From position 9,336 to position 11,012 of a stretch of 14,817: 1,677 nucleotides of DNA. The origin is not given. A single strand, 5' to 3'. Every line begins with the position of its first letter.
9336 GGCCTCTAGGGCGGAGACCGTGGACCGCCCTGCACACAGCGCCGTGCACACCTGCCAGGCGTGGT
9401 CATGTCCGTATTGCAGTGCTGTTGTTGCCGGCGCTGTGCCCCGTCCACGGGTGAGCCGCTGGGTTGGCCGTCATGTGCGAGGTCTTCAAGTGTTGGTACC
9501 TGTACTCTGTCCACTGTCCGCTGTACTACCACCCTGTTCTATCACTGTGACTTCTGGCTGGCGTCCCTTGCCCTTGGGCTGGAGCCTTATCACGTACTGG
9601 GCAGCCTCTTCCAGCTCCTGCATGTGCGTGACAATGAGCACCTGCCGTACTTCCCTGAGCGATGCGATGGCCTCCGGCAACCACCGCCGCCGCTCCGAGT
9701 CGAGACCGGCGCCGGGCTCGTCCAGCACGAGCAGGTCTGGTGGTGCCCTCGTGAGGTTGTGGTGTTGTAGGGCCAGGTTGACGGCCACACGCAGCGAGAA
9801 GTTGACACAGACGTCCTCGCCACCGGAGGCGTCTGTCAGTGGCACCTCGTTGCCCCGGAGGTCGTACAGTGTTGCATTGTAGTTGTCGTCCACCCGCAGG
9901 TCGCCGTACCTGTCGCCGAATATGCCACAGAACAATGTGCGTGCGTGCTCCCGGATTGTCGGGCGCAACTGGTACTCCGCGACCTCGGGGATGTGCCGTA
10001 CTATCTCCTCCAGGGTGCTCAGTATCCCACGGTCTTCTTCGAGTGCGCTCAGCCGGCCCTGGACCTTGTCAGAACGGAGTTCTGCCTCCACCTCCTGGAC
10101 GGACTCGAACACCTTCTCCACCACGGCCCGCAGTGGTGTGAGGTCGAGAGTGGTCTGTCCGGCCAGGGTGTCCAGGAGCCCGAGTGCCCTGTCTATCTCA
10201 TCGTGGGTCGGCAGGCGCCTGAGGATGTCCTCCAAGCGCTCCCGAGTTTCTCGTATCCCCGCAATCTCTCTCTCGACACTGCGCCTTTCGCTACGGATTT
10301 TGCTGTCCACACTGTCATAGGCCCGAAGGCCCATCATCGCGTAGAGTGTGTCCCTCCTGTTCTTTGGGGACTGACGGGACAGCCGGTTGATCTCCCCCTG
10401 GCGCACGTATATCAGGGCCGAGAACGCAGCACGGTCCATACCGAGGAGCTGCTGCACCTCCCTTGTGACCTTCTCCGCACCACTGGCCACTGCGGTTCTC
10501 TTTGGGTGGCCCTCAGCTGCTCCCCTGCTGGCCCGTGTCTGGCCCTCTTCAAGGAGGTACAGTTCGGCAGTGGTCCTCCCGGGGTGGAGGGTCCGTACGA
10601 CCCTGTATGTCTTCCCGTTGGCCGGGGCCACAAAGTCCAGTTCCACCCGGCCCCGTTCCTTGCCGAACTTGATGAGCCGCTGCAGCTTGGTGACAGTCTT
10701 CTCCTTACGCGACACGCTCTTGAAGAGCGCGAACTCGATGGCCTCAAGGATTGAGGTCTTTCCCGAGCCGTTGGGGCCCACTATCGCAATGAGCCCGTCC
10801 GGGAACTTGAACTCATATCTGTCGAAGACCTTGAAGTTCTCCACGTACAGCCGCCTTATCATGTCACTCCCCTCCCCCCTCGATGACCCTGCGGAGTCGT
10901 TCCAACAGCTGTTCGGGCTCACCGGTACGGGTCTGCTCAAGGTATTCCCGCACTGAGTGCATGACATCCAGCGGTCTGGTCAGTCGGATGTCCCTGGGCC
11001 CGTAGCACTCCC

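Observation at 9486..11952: Mre11 coupled to a natural hook-less 'mini-Rad50', without herA/nurA: candidate non-canonical MR system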

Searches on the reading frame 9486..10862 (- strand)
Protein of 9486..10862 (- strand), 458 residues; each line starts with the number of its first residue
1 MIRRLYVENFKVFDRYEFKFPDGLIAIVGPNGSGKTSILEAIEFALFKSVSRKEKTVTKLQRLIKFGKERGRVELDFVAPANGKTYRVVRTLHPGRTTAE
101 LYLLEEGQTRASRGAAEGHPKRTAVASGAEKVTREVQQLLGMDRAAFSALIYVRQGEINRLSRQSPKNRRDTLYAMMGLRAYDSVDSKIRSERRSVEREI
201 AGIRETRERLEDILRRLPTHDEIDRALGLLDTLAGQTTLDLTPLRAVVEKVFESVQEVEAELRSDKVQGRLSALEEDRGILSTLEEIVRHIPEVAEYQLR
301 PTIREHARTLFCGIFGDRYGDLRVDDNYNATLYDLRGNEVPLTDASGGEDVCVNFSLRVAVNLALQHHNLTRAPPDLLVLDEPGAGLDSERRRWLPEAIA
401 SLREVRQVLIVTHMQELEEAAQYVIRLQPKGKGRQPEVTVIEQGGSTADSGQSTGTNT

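Call 5: search_protein_families(library=pfam, proteins=[window:9486-10862:-], max_evalue=0.1)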
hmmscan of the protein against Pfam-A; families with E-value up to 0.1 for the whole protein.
window:9486-10862:- (458 aa): 13 families
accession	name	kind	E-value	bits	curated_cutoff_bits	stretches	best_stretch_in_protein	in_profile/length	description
PF02463.25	SMC_N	-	2.6e-22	79.8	40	1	1-429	1-213/220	RecF/RecN/SMC N terminal domain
PF13476.12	AAA_23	-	3.3e-21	77.3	27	1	4-213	1-176/201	AAA domain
PF13304.12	AAA_21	-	2.1e-12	48.2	27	2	25-54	2-39/304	AAA domain, putative AbiEii toxin, Type IV TA system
PF13175.12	AAA_15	-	5e-12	46.6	32.1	1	1-60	1-60/374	AAA ATPase domain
PF13555.12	AAA_29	-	5.4e-06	26.5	27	1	3-47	2-47/61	P-loop containing region of AAA domain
PF00005.33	ABC_tran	-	0.00016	22.7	25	1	23-43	12-32/137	ABC transporter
PF13558.12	SbcC_Walker_B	-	0.00018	22.1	27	1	343-395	31-84/90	SbcC/RAD50-like, Walker B motif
PF13514.12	AAA_27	-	0.00018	21.6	22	1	2-49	3-53/206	AAA domain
PF05003.17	DUF668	-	0.002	18.9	24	1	161-217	24-80/89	Protein of unknown function (DUF668)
PF01926.29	MMR_HSR1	-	0.014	16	21.9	0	25-62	2-37/113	50S ribosome-binding GTPase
PF24389.1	ORC-CDC6-like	-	0.047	12.9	27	1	2-55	16-66/571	ORC-CDC6-like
PF13401.12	AAA_22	-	0.052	14.3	27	0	22-42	5-25/130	AAA domain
PF09818.15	ABC_ATPase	-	0.077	12.4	23.2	0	21-50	78-107/283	P-loop domain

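Call 6: search_protein_families(library=ncbifam, proteins=[window:9486-10862:-], max_evalue=0.1)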
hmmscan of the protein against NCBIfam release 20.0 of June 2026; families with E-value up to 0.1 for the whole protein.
window:9486-10862:- (458 aa): 146 families (the best 25 are shown)
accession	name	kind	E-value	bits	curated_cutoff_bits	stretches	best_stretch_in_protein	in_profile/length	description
NF003034.1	PRK03918.1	equivalog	1.4e-44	152.4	700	2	2-293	3-277/878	DNA double-strand break repair ATPase Rad50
NF041034.1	Rad50_Sulf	equivalog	4.4e-44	150.6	1000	2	2-161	3-138/872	DNA double-strand break repair ATPase Rad50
NF041035.1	Rad50_Halo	equivalog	1.2e-41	143.1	1000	2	2-292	3-264/883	DNA double-strand break repair ATPase Rad50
NF002572.0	PRK02224.1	equivalog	4.1e-41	141.2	1087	2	2-293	3-265/888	DNA double-strand break repair ATPase Rad50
NF002244.0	PRK01156.1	equivalog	5.3e-34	117.4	847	2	2-212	3-194/895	DNA double-strand break repair ATPase Rad50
TIGR00618.1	sbcc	subfamily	1.4e-30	106.1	478.5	2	3-214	4-211/1043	exonuclease subunit SbcC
NF053563.1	Rkd4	equivalog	4.7e-20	71.3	860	2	2-213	3-197/747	arcadin-4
TIGR00611.2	recf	equivalog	6.8e-17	61.6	172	1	2-90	1-85/339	DNA replication/repair protein RecF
NF045487.1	ASRP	equivalog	5.6e-15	55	300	1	12-278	4-241/593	archaea-specific SMC-related protein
NF010680.0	PRK14079.1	equivalog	7e-14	51.6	386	2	4-100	5-94/349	recombination protein F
TIGR02169.1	SMC_prok_A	equivalog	9.3e-14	50.1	729.4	1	2-264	2-249/1165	chromosome segregation protein SMC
TIGR02857.1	CydD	equivalog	1.1e-11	44.4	435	1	358-427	466-529/529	thiol reductant ABC exporter subunit CydD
NF000355.4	ribo_prot_ABC_F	equivalog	7.5e-11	41.6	380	2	6-43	322-360/499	ribosomal protection-like ABC-F family protein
TIGR02168.1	SMC_prok_B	equivalog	1.1e-10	39.9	567.35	1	3-46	3-47/1181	chromosome segregation protein SMC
NF040873.1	AztA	equivalog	2.9e-10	40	220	2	375-426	138-190/191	zinc ABC transporter ATP-binding protein AztA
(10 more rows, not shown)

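Call 7: search_protein_families(library=padloc, proteins=[window:9486-10862:-], max_evalue=0.1)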
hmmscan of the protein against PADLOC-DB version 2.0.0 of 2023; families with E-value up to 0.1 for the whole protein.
window:9486-10862:- (458 aa): 173 families (the best 25 are shown)
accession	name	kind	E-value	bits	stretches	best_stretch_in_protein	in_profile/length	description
PDLC04135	mad3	-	2.8e-38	130.4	1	1-439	1-346/374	mads_3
PDLC03859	LmuB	-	6.9e-26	89.6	2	2-292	5-293/611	-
PDLC02747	PbeC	-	8.4e-19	65.9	2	129-417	361-631/632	PbeC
PDLC02980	AriA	-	5.8e-14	50.8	2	25-87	2-73/304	-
PDLC02979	AriA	-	2.8e-13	48.4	1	1-55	1-54/373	-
PDLC00102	GajA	-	1.1e-12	45.3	1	1-58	2-59/532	AAA ATPase domain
PDLC00278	PtuA1|PtuA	-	2.5e-12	44.8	1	2-56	3-57/436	AAA ATPase domain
PDLC03863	LmuB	-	4.5e-12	43.4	2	16-102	18-92/610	-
PDLC00271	PtuA1|PtuA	-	1.1e-11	43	1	2-78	3-83/421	AAA ATPase domain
PDLC02981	AriAB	-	1.1e-11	42.1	1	2-56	3-57/694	-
PDLC03865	LmuB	-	1.8e-11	41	1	3-56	4-65/1007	-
PDLC04140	mad8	-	6.6e-11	40.3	1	19-412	23-230/314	mads_8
PDLC00279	PtuA1|PtuA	-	2.3e-10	38.2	1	2-73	6-76/416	AAA ATPase domain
PDLC04213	HEC-02A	-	2.4e-10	38.5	1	1-65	1-65/337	-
PDLC00310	PtuA1|PtuA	-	6.1e-10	36.8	1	2-52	3-53/443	AAA ATPase domain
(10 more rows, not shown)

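Call 17: find_homologous_proteins(query=window:9486-10862:-)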
Query window:9486-10862:- (458 aa): 294 proteins with E <= 0.001 among 8000 candidates; the best 120 are listed. Only proteins of 251 to 802 residues were searched: fused or split forms outside these lengths cannot appear, so this answer is no evidence that the protein stands alone or is whole; lengths 'longer' or 'shorter' looks for them.
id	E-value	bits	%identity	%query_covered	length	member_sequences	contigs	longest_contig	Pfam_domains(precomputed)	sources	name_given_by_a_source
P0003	3.6e-295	997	100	100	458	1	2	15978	PF13175.13,PF13476.13,PF13555.13,PF02463.26,PF13304.13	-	-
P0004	1.6e-137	478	52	96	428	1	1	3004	PF13514.13,PF13175.13,PF13476.13,PF13558.13,PF13555.13,PF02463.26,PF13304.13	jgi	jgi:DNA repair exonuclease SbcCD ATPase subunit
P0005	3.2e-135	470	51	97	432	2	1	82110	PF13514.13,PF13175.13,PF13476.13,PF13558.13,PF13555.13,PF02463.26,PF13304.13,PF24389.2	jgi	jgi:DNA repair exonuclease SbcCD ATPase subunit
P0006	6.9e-134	466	52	96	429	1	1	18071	PF13514.13,PF00005.34,PF13175.13,PF13476.13,PF13558.13,PF13555.13,PF02463.26,PF13304.13,PF24389.2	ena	-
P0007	1.4e-133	465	52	96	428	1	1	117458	PF13514.13,PF13175.13,PF13476.13,PF13555.13,PF02463.26,PF13304.13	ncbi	-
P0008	3.2e-133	463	53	97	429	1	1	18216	PF13514.13,PF13175.13,PF13476.13,PF13558.13,PF13555.13,PF02463.26,PF13304.13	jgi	-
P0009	3.7e-133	463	54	95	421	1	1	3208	PF13175.13,PF13476.13,PF13558.13,PF13555.13,PF02463.26,PF13304.13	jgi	-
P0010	4.7e-133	463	54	96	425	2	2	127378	PF13514.13,PF13175.13,PF13476.13,PF13555.13,PF02463.26,PF13304.13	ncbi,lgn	ncbi:MAG: AAA family ATPase [Candidatus Thorarchaeota archaeon]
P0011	1.6e-132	461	53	96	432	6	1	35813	PF13175.13,PF13476.13,PF13555.13,PF02463.26,PF13304.13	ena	-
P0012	1.6e-132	461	52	96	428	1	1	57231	PF13514.13,PF13175.13,PF13476.13,PF13555.13,PF02463.26,PF13304.13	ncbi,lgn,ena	-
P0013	2.1e-132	461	52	96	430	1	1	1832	PF13514.13,PF00005.34,PF13175.13,PF13476.13,PF13558.13,PF13555.13,PF02463.26,PF13304.13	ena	-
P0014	2.8e-132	460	51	96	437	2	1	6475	PF13514.13,PF13175.13,PF13476.13,PF13558.13,PF13555.13,PF02463.26,PF13304.13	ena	-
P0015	4.7e-132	460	52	97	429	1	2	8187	PF13514.13,PF13175.13,PF13476.13,PF13558.13,PF13555.13,PF02463.26,PF13304.13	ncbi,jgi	ncbi:MAG: AAA family ATPase [Candidatus Thorarchaeota archaeon]|jgi:DNA repair exonuclease SbcCD ATP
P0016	8.0e-132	459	54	96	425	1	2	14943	PF13514.13,PF13175.13,PF13476.13,PF13558.13,PF13555.13,PF02463.26,PF13304.13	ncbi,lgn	ncbi:MAG: AAA family ATPase [Promethearchaeota archaeon]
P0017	2.0e-131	457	53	96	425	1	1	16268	PF13514.13,PF13175.13,PF13476.13,PF13558.13,PF13555.13,PF02463.26,PF13304.13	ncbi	-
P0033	1.2e-129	452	52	97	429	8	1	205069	PF13175.13,PF13476.13,PF13558.13,PF13555.13,PF02463.26,PF13304.13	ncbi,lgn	ncbi:MAG: AAA family ATPase [Candidatus Hermodarchaeota archaeon]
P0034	1.7e-129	451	51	97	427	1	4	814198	PF13514.13,PF00005.34,PF13175.13,PF13476.13,PF13555.13,PF02463.26,PF13304.13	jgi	jgi:DNA repair exonuclease SbcCD ATPase subunit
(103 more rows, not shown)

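Call 20: find_encoding_contigs(protein=P0034, flank=8000, max_places=2)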
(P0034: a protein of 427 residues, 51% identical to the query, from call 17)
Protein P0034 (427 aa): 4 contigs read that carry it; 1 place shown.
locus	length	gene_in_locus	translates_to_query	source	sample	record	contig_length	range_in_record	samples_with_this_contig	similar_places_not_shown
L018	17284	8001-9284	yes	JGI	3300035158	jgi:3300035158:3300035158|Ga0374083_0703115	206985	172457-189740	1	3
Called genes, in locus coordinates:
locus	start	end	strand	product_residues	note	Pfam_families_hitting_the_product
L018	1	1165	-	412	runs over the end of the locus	PF13183:Fer4_8, PF13534:Fer4_17 (weak), PF02754:CCG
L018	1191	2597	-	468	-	PF01565:FAD_binding_4, PF02913:FAD-oxidase_C (faint)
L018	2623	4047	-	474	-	PF01565:FAD_binding_4, PF02913:FAD-oxidase_C (faint)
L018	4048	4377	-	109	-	PF02036:SCP2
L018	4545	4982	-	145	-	-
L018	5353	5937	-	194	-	PF00210:Ferritin, PF02915:Rubrerythrin, PF21349:RUBY_RBDX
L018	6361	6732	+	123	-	-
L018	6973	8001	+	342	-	PF00149:Metallophos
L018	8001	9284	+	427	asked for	PF02463:SMC_N, PF13175:AAA_15, PF13476:AAA_23, PF13514:AAA_27 (weak), PF13555:AAA_29, PF00005:ABC_tran (faint), PF13304:AAA_21 (weak), PF02463:SMC_N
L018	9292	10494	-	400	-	PF07992:Pyr_redox_2, PF13738:Pyr_redox_3, PF00070:Pyr_redox, PF18267:Rubredoxin_C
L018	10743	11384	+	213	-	PF00702:Hydrolase, PF13419:HAD_2, PF13242:Hydrolase_like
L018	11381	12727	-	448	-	-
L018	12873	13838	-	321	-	-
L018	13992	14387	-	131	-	-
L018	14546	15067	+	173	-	PF00132:Hexapep, PF14602:Hexapep_2 (faint), PF25084:LbH_EIF2B, PF25087:GMPPB_C (weak), PF00132:Hexapep (weak)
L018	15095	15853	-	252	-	PF12679:ABC2_membrane_2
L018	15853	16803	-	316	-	PF00005:ABC_tran, PF13304:AAA_21, PF13732:DrrA1-3_C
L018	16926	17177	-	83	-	PF01037:AsnC_trans_reg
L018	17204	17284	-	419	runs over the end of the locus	PF01037:AsnC_trans_reg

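Call 21: find_encoding_contigs(protein=P0033, flank=8000, max_places=2)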
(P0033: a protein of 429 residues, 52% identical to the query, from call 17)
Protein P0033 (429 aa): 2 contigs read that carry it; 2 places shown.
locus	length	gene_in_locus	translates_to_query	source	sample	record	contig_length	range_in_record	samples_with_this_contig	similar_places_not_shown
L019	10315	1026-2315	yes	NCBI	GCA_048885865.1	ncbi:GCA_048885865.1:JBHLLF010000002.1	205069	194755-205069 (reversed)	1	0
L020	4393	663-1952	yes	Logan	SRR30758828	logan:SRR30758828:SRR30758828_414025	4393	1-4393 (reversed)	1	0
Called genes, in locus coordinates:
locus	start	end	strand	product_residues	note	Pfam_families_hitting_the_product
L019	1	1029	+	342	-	PF00149:Metallophos (weak)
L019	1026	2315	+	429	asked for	PF02463:SMC_N, PF13175:AAA_15, PF13476:AAA_23, PF13555:AAA_29 (weak), PF13304:AAA_21, PF13558:SbcC_Walker_B (weak)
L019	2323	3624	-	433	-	PF07992:Pyr_redox_2, PF00070:Pyr_redox, PF18267:Rubredoxin_C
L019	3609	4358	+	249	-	PF00702:Hydrolase, PF13419:HAD_2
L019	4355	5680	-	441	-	-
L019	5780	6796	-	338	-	-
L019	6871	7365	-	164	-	-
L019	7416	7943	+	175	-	PF00132:Hexapep, PF25084:LbH_EIF2B (weak), PF25087:GMPPB_C (weak), PF00132:Hexapep (weak)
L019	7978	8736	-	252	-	PF12679:ABC2_membrane_2, PF12730:ABC2_membrane_4 (weak)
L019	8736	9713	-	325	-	PF00005:ABC_tran, PF13304:AAA_21, PF13732:DrrA1-3_C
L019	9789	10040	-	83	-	PF22482:AsnC_trans_reg_3 (weak), PF01037:AsnC_trans_reg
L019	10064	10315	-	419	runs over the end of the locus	PF01037:AsnC_trans_reg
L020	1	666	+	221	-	?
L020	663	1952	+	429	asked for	PF02463:SMC_N, PF13175:AAA_15, PF13476:AAA_23, PF13555:AAA_29 (weak), PF13304:AAA_21, PF13558:SbcC_Walker_B (weak)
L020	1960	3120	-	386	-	PF07992:Pyr_redox_2, PF00070:Pyr_redox, PF18267:Rubredoxin_C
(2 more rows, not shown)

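Call 24: search_protein_representatives(protein=window:9486-10862:-)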
Query: 458 residues. Proteins with E-value up to 0.001 (for the whole library): 21033; up to 1e-10: 3897; up to 1e-30: 27. The best 150 are listed.
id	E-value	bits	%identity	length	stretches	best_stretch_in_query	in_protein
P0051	6.0e-129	447.6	53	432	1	1-439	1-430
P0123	9.7e-112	390.9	50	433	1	1-440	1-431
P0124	9.8e-75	269.0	50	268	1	176-437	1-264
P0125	4.4e-71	257.0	36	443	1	1-436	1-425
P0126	1.2e-57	212.7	62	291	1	271-440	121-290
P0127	2.3e-57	211.8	50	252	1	2-265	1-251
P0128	1.2e-42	163.3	35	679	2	238-441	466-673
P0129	4.2e-40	154.9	29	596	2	203-427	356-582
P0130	1.0e-37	147.0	33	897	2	181-431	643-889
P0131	1.0e-36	143.8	37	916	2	2-296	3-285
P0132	2.2e-36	142.7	55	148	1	1-161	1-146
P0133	1.6e-34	136.6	31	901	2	2-224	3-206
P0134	1.1e-33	133.8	28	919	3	3-259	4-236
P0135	1.5e-33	133.3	32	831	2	2-217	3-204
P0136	3.8e-33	132.0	34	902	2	2-183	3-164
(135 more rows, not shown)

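Call 33: search_solved_structures(query=A1, max_evalue=0.00001)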
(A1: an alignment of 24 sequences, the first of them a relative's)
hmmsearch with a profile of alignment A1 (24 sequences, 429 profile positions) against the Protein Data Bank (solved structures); distinct sequences matched with E-value up to 0.00001: 99 (the best 60 are shown).
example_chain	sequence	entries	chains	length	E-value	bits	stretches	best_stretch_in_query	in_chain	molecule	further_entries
5f3w_B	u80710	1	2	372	1.4e-53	185.5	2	2-222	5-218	DNA double-strand break repair Rad50 ATPase,DNA double-strand break repair Rad50 ATPase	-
3aux_A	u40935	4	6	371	1.4e-53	185.4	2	2-222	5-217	DNA double-strand break repair rad50 ATPase | DNA double-strand break repair Rad50 ATPase,DNA double-strand break repair Rad50 ATPase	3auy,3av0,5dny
3qku_A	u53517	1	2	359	1.9e-36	128.9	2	226-415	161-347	DNA double-strand break repair rad50 ATPase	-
4nch_A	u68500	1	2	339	2.7e-35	125.2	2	252-415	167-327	DNA double-strand break repair Rad50 ATPase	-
4nck_A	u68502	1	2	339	3.3e-35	124.9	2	252-415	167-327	DNA double-strand break repair Rad50 ATPase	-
3qkt_A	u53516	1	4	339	4.1e-35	124.6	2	252-415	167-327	DNA double-strand break repair rad50 ATPase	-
4nci_A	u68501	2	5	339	5.1e-34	121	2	252-415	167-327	DNA double-strand break repair Rad50 ATPase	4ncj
3qf7_A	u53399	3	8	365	2.2e-28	102.4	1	3-187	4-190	Rad50 | Probable DNA double-strand break repair Rad50 ATPase,Probable DNA double-strand break repa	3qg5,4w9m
3tho_A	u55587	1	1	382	1.9e-25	92.7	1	3-187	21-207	Probable DNA double-strand break repair Rad50 ATPase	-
3qkr_B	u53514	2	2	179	1.4e-21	80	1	251-415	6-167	DNA double-strand break repair rad50 ATPase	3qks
1ii8_B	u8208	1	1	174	2.5e-21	79.1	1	253-415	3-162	Rad50 ABC-ATPase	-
1f2t_B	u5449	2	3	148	1.1e-18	70.4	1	286-415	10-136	RAD50 ABC-ATPASE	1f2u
5xg3_A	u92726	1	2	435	4.5e-18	68.4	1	2-417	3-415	Chromosome partition protein Smc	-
3zgx_A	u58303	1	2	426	9.2e-18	67.4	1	2-417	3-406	CHROMOSOME PARTITION PROTEIN SMC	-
1us8_B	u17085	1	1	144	1.6e-17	66.7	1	287-415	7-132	DNA DOUBLE-STRAND BREAK REPAIR RAD50 ATPASE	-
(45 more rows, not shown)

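Call 35: predict_structure(alignment_id=A1)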
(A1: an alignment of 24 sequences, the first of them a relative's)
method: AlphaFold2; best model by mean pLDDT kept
length: 458 residues; sequences in the alignment: 24
mean_pLDDT: 88.1   pTM: 0.78
mean pLDDT of the five models: 88.1, 87.0, 86.7, 86.0, 85.6
residues with pLDDT >= 90: 302; 70-90: 119; 50-70: 12; < 50: 25
segments of 3 or more residues with pLDDT < 50: 111-121, 446-458
pLDDT, mean of each block of 10 residues (from residue 1): 96 95 94 92 93 81 92 96 94 94 74 41 85 95 88 90 88 88 92 96 94 92 92 87 90 92 88 96 94 91 95 94 93 95 84 94 84 81 90 90 90 91 94 91 59 39
secondary structure, 60 per line:
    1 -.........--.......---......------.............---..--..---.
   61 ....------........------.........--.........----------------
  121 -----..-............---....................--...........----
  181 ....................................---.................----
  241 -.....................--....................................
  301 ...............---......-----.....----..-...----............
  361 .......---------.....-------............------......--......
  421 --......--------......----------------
elements in order: E2-10 E13-19 E23-28 H35-47 H60-63 E71-78 E85-93 E96-104 H129-140 H144-151 E152-154 H155-163 H166-176 H181-216 H220-236 H242-262 H265-315 E319-324 E330-334 H349-367 E377-381 H389-400 E407-412 H415-420 E423-428 E437-442

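Call 40: fold_search(model_id=the predicted structure, library=pdb)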
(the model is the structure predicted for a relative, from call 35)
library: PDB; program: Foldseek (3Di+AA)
matches with E <= 10: 500; with E <= 0.001: 283
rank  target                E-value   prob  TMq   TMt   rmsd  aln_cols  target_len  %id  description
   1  5dny_D                2.8e-25  1.00  0.54  0.67   6.9       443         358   24  Structure of the ATPrS-Mre11/Rad50-DNA complex (released 2016-02-24)
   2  3auy_A                2.9e-25  1.00  0.60  0.73   6.1       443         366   24  Crystal structure of Rad50 bound to ADP (released 2011-05-25)
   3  3auy_B                4.5e-25  1.00  0.57  0.71  13.0       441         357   24  Crystal structure of Rad50 bound to ADP (released 2011-05-25)
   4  5dny_B                1.2e-24  1.00  0.55  0.68  10.1       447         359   23  Structure of the ATPrS-Mre11/Rad50-DNA complex (released 2016-02-24)
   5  3av0_B                1.9e-24  1.00  0.53  0.65  11.0       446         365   24  Crystal structure of Mre11-Rad50 bound to ATP S (released 2011-05-25)
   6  3aux                  2.9e-23  1.00  0.55  0.71  11.8       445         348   24  Crystal structure of Rad50 bound to ADP (released 2011-05-25)
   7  3qku_A                4.5e-22  1.00  0.54  0.67   6.5       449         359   22  Mre11 Rad50 binding domain in complex with Rad50 and AMP-PNP (released 2011-03-30)
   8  7yzp_C                1.3e-20  1.00  0.55  0.56   8.5       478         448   18  Hairpin-bound state of the E. coli Mre11-Rad50 (SbcCD) head complex bound to ADP and a DNA hairpin (released 2022-08-17)
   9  3qkt_A                2.8e-20  1.00  0.51  0.67  12.8       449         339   22  Rad50 ABC-ATPase with adjacent coiled-coil region in complex with AMP-PNP (released 2011-03-30)
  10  4ncj_C                3.6e-20  1.00  0.50  0.69  13.9       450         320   20  Crystal Structure of Pyrococcus furiosis Rad50 R805E mutation with ADP Beryllium Flouride (released 2014-03-05)
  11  3qkt_B                4.9e-20  1.00  0.51  0.70  13.1       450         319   22  Rad50 ABC-ATPase with adjacent coiled-coil region in complex with AMP-PNP (released 2011-03-30)
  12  4ncj_D                4.8e-19  1.00  0.51  0.70  13.0       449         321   22  Crystal Structure of Pyrococcus furiosis Rad50 R805E mutation with ADP Beryllium Flouride (released 2014-03-05)
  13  4ncj_A                5.3e-19  1.00  0.53  0.74   8.4       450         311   19  Crystal Structure of Pyrococcus furiosis Rad50 R805E mutation with ADP Beryllium Flouride (released 2014-03-05)
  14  3qf7_A                6.2e-19  1.00  0.50  0.62   8.7       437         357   20  The Mre11:Rad50 complex forms an ATP dependent molecular clamp in DNA double-strand break repair (released 2011-04-20)
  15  3qkt_D                6.9e-19  1.00  0.52  0.72  14.6       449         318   21  Rad50 ABC-ATPase with adjacent coiled-coil region in complex with AMP-PNP (released 2011-03-30)
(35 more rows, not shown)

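Call 43: search_protein_families(library=pfam, proteins=[L018:6361-6732:+], max_evalue=0.01)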
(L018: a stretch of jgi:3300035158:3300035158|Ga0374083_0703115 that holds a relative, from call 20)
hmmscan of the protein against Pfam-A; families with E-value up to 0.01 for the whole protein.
L018:6361-6732:+ (123 aa): 0 families

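Call 57: find_encoding_contigs(protein=P0128, flank=6000, max_places=3)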
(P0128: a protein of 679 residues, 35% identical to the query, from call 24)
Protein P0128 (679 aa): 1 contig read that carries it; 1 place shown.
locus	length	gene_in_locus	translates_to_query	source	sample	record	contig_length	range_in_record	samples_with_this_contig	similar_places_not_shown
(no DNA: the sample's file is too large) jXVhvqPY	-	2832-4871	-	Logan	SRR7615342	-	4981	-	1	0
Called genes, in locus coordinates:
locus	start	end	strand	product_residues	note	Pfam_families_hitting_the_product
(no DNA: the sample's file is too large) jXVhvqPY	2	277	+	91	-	?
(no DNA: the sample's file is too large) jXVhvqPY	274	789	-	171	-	-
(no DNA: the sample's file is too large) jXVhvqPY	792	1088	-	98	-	-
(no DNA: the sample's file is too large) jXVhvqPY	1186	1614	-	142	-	-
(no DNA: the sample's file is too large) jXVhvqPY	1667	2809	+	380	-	PF00149:Metallophos, PF12850:Metallophos_2 (faint)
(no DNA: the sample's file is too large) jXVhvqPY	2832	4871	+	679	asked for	PF02463:SMC_N, PF13476:AAA_23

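Call 58: find_encoding_contigs(protein=P0129, flank=6000, max_places=3)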
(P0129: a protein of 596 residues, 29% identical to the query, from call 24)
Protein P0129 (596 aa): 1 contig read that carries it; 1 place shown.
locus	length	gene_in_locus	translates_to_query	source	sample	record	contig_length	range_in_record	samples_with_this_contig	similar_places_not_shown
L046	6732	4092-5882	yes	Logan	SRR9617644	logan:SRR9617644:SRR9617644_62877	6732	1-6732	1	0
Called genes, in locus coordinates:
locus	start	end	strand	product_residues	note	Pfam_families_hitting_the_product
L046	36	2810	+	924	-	PF02384:N6_Mtase, PF20473:MmeI_Mtase, PF07669:Eco57I, PF22837:M_Eco57I_C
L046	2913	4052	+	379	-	PF00149:Metallophos, PF12850:Metallophos_2 (weak)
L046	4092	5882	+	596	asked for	PF02463:SMC_N, PF13175:AAA_15, PF13304:AAA_21 (faint), PF13476:AAA_23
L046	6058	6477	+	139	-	-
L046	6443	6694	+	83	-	-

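Call 79: search_protein_families(library=padloc, proteins=[L046:2913-4052:+, P0129], max_evalue=0.00001)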
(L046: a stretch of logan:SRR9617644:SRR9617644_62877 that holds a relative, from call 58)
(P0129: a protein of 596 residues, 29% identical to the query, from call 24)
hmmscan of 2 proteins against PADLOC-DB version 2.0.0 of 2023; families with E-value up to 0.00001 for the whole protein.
L046:2913-4052:+ (379 aa): 1 family
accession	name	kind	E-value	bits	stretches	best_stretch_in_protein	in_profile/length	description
PDLC05051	PDC-S60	-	5.8e-09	32.6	1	1-98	1-100/1027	-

P0129 (596 aa): 22 families
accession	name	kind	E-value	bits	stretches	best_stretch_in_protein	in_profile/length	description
PDLC03859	LmuB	-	7.1e-32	109.4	1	5-577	17-593/611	-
PDLC04135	mad3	-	6.9e-28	96.2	2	324-585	132-339/374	mads_3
PDLC02741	PbeC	-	9.8e-18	62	2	331-580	380-634/644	PbeC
PDLC02979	AriA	-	6.8e-16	57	1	2-567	14-367/373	-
PDLC03863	LmuB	-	2.7e-13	47.5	1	6-122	19-129/610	-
PDLC02668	DndD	-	2.5e-11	41.3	1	12-92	31-115/659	DndD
PDLC02726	PbeC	-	2.5e-11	40.8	1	7-268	23-274/637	PbeC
PDLC02722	PbeC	-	7e-11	39.4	1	10-272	27-277/643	PbeC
PDLC02747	PbeC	-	7.2e-11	39.7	1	9-88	24-100/632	PbeC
PDLC02756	PbeC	-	1.4e-10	38.8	1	10-88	30-114/643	PbeC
PDLC02980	AriA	-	3.7e-10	38.3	0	13-87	1-78/304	-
PDLC03868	LmuB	-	1e-08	32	1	12-74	29-90/1035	-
PDLC04140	mad8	-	1.7e-08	32.4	0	10-255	26-128/314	mads_8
PDLC03864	LmuB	-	2.4e-08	31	0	8-40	69-102/657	-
PDLC03865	LmuB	-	4.5e-08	29.8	0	8-41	23-61/1007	-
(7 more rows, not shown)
